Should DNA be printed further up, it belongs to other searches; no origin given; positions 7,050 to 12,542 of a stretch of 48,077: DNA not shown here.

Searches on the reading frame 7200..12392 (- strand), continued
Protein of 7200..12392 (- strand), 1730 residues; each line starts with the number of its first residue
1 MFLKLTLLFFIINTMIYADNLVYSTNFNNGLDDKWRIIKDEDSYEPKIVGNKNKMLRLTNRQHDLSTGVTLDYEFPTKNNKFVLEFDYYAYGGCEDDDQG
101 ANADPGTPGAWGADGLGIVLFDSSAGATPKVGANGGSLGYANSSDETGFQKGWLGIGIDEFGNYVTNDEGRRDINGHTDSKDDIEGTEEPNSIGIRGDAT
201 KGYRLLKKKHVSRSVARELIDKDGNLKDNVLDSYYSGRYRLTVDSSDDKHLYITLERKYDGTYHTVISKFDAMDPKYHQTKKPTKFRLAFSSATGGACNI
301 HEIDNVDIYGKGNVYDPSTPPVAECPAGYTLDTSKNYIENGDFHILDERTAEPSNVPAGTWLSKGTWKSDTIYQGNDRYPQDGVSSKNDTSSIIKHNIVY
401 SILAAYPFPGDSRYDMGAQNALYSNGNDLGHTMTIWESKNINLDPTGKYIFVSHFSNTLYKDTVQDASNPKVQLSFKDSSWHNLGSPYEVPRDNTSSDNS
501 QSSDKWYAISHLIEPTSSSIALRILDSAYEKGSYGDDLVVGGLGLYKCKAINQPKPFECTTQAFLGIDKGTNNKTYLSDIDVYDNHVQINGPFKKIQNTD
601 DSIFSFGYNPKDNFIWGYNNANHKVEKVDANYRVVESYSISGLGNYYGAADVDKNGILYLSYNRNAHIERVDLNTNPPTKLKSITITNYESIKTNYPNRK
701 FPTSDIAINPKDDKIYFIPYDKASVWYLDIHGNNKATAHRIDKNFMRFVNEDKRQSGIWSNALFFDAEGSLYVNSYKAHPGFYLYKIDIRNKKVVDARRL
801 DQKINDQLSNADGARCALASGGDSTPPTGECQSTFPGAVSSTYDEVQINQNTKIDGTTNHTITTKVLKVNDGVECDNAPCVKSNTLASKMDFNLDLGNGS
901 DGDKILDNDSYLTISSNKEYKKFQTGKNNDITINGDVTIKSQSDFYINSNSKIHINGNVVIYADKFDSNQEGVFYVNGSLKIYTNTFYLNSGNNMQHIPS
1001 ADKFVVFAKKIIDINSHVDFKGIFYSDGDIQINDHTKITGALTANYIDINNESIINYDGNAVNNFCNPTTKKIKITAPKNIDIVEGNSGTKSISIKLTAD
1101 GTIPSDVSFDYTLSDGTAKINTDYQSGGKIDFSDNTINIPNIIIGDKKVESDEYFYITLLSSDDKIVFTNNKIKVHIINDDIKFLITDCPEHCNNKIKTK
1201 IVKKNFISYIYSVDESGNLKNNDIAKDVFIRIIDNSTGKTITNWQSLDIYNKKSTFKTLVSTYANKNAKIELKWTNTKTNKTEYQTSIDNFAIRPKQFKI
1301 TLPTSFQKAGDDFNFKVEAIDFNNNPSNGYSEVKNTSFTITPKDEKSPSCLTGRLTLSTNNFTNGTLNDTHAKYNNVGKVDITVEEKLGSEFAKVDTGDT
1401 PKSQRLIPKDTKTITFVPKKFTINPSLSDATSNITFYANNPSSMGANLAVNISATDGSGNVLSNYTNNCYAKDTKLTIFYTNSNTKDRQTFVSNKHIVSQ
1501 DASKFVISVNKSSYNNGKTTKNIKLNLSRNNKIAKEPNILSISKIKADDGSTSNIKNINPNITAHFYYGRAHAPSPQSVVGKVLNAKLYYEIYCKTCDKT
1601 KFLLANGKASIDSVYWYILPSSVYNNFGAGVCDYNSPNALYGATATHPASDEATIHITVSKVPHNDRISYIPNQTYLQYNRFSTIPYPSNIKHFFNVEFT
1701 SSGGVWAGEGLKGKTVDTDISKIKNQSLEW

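Call 12: search_protein_families(library=pfam, proteins=[P0107, P0002, P0005, P0030], max_evalue=0.001)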
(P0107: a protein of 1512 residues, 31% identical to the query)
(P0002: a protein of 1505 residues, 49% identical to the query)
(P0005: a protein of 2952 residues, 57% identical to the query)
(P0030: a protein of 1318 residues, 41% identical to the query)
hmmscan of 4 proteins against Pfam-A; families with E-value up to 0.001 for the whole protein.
P0107 (1512 aa): 3 families
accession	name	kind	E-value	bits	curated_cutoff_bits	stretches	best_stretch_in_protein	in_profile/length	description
PF20419.3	DUF6701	-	7.5e-124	415.4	27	1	906-1510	2-576/577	Family of unknown function (DUF6701)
PF13385.13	Laminin_G_3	-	1.9e-32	112.9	27.6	1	377-530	2-150/151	Concanavalin A-like lectin/glucanases superfamily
PF04519.19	Bactofilin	-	3.3e-07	30.9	27.9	1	199-299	6-97/98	Polymer-forming cytoskeletal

P0002 (1505 aa): 2 families
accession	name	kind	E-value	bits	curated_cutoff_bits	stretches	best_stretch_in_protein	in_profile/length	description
PF21959.2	DUF6923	-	5.4e-18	66.1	27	1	608-796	38-232/234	Repeat of unknown function (DUF6923)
PF03160.20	Calx-beta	-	9.1e-11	42.3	27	1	827-918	24-117/119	Calx-beta domain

P0005 (2952 aa): 5 families
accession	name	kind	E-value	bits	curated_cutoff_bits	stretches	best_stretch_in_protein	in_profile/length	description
PF03160.20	Calx-beta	-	4.1e-43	146.6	27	4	2201-2286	23-114/119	Calx-beta domain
PF21959.2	DUF6923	-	2.1e-42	146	27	1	1804-2014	8-234/234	Repeat of unknown function (DUF6923)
PF20009.4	GEVED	-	1e-16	61.9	24.4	1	2101-2175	1-77/78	GEVED domain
PF13229.12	Beta_helix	-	6.9e-09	36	25.9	2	1094-1255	18-158/158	Right handed beta helix region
PF25174.1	Beta-prop_THOC3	-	5.9e-05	22.7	305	1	1876-1978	92-188/272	THOC3 beta-propeller domain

P0030 (1318 aa): 1 family
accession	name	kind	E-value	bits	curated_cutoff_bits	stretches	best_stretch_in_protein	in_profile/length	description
PF03160.20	Calx-beta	-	1.2e-10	41.9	27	1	208-296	27-117/119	Calx-beta domain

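Call 15: find_encoding_contigs(protein=P0002, flank=10000, max_places=3)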
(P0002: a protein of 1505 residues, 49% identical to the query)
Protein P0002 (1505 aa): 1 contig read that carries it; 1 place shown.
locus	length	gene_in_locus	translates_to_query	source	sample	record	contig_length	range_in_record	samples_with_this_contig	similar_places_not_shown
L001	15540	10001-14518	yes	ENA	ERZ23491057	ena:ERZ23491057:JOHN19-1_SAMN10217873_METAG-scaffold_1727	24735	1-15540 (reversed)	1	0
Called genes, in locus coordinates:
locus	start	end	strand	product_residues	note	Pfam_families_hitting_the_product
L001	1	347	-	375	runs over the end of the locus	PF01266:DAO (faint), PF03486:HI0933_like, PF13738:Pyr_redox_3 (weak), PF22780:HI0933_like_1st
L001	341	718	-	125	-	PF05708:Peptidase_C92 (faint), PF00877:NLPC_P60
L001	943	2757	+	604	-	PF00092:VWA, PF13519:VWA_2, PF13768:VWA_3 (weak)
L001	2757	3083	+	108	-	-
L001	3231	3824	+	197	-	-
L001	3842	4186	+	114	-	-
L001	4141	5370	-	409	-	PF00070:Pyr_redox (faint), PF01266:DAO (faint), PF03486:HI0933_like, PF07992:Pyr_redox_2 (faint), PF13450:NAD_binding_8 (weak), PF13454:NAD_binding_9 (weak), PF13738:Pyr_redox_3 (faint), PF22780:HI0933_like_1st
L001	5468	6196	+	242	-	-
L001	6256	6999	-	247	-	-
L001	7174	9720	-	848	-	PF02861:Clp_N, PF23569:NBD_SMAX1 (weak), PF00004:AAA, PF17871:AAA_lid_9, PF00004:AAA, PF07724:AAA_2, PF07728:AAA_5, PF10431:ClpB_D2-small, +6 more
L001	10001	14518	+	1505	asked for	PF21959:DUF6923, PF03160:Calx-beta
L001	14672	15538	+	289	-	?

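Call 32: find_encoding_contigs(protein=P0012, flank=10000, max_places=2)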
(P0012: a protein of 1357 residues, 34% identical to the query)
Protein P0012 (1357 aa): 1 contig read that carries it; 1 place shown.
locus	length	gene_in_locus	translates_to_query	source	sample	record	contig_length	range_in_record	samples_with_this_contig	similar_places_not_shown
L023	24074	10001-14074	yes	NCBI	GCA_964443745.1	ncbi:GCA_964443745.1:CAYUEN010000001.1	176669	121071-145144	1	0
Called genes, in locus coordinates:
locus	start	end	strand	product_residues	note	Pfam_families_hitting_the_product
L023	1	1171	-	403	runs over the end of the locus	PF00764:Arginosuc_synth, PF20979:Arginosuc_syn_C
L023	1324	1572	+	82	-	PF01479:S4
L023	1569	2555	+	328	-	PF02885:Glycos_trans_3N, PF00591:Glycos_transf_3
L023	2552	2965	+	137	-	PF02367:TsaE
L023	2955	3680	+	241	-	PF02463:SMC_N (faint), PF00005:ABC_tran, PF12399:BCA_ABC_TP_C (weak)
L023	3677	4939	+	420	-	PF00309:Sigma54_AID, PF04963:Sigma54_CBD, PF04552:Sigma54_DBD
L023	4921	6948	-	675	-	PF17152:CHASE8, PF00672:HAMP, PF00990:GGDEF, PF00563:EAL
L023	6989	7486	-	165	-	PF13689:DUF4154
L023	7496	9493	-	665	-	PF07715:Plug, PF00593:TonB_dep_Rec_b-barrel, PF14905:OMP_b-brl_3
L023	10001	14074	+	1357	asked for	PF03160:Calx-beta, PF21959:DUF6923, PF03160:Calx-beta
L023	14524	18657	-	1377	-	PF07603:Lcl_C, PF17803:Cadherin_4, PF17892:Cadherin_5, PF17963:Big_9, PF17803:Cadherin_4, PF17892:Cadherin_5, PF17963:Big_9, PF17803:Cadherin_4, +9 more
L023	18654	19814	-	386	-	PF04773:FecR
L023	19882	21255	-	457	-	PF13371:TPR_9 (weak), PF13432:TPR_16 (weak), PF14559:TPR_19 (weak)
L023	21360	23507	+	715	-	PF05226:CHASE2, PF00211:Guanylate_cyc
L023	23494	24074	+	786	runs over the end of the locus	PF00753:Lactamase_B (weak), PF23023:Anti-Pycsar_Apyc1, PF02112:PDEase_II, PF12706:Lactamase_B_2, PF01590:GAF, PF01966:HD (weak), PF13487:HD_5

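Call 33: find_encoding_contigs(protein=P0016, flank=10000, max_places=2)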
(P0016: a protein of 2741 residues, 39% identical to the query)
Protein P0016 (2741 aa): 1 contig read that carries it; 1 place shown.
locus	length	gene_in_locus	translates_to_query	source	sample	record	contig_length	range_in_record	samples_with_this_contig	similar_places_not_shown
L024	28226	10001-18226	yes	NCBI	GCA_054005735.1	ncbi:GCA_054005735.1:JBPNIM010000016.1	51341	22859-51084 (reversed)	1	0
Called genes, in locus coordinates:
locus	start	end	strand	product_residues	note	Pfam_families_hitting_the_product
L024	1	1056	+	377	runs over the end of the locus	PF00672:HAMP, PF02518:HATPase_c (weak)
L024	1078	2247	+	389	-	PF06965:Na_H_antiport_1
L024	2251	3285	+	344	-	PF01594:AI-2E_transport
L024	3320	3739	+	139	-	PF01909:NTP_transf_2, PF18765:Polbeta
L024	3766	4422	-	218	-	PF09359:VTC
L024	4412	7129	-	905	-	PF08757:CotH (weak), PF13229:Beta_helix (weak)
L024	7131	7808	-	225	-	PF16316:DUF4956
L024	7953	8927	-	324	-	PF13691:Lactamase_B_4 (weak), PF23023:Anti-Pycsar_Apyc1, PF00753:Lactamase_B, PF12706:Lactamase_B_2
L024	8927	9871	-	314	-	PF00762:Ferrochelatase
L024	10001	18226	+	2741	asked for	PF03160:Calx-beta, PF13229:Beta_helix, PF03160:Calx-beta (weak), PF21959:DUF6923, PF03160:Calx-beta, PF20009:GEVED, PF28247:DUF6701_3rd (weak)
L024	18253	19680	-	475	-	PF03951:Gln-synt_N, PF00120:Gln-synt_C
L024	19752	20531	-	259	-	PF02811:PHP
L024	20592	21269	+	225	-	PF28017:CheZ_Pase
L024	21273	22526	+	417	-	PF01136:Peptidase_U32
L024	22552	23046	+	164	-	PF00731:AIRC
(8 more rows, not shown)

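Call 34: find_encoding_contigs(protein=P0007, flank=10000, max_places=2)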
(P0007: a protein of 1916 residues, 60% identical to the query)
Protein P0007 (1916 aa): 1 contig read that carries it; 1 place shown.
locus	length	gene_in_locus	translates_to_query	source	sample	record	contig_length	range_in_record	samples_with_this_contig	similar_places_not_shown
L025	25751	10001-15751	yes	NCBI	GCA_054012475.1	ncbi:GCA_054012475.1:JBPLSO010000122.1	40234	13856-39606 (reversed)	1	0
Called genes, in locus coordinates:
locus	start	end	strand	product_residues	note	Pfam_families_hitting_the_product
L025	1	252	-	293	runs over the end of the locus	PF13145:Rotamase_2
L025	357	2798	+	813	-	PF13174:TPR_6 (faint), PF07719:TPR_2 (faint), PF13428:TPR_14 (faint), PF13432:TPR_16 (faint), PF14559:TPR_19 (faint), PF23914:TPR_CcmH_CycH (faint), PF21197:PgaA_barrel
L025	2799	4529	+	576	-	PF01522:Polysacc_deac_1, PF14883:GHL13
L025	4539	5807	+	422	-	PF13506:Glyco_transf_21, PF00535:Glycos_transf_2, PF10111:Glyco_tranf_2_2, PF13641:Glyco_tranf_2_3, PF03142:Chitin_synth_2 (weak), PF01644:Chitin_synth_1 (faint), PF13632:Glyco_trans_2_3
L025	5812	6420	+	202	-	PF13994:PgaD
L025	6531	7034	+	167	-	PF00694:Aconitase_C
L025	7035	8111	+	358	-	PF00180:Iso_dh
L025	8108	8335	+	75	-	PF13428:TPR_14 (weak), PF00515:TPR_1 (faint), PF07719:TPR_2 (faint)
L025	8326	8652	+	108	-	PF21862:CiaD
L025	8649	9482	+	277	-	PF00551:Formyl_trans_N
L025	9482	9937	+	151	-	PF00588:SpoU_methylase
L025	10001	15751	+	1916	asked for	PF13385:Laminin_G_3, PF00054:Laminin_G_1 (faint), PF02210:Laminin_G_2 (faint), PF13385:Laminin_G_3, PF20009:GEVED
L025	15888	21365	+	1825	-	PF21959:DUF6923, PF13385:Laminin_G_3, PF02210:Laminin_G_2 (weak), PF21959:DUF6923, PF20009:GEVED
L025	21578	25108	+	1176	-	-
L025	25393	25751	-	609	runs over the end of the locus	PF00990:GGDEF, PF00563:EAL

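Call 67: find_encoding_contigs(protein=P0001, flank=1000, max_places=3)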
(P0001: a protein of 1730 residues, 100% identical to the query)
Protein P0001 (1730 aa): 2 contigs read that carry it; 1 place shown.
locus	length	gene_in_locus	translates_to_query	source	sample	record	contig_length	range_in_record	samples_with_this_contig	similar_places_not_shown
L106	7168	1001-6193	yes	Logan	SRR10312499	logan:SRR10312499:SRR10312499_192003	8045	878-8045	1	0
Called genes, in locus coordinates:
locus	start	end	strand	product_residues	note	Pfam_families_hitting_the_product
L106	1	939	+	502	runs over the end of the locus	PF13584:BatD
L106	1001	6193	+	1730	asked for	PF03160:Calx-beta (weak)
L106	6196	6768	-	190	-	PF21176:RecR_HhH, PF02132:RecR_ZnF (weak), PF13662:Toprim_4 (weak)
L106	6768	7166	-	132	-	?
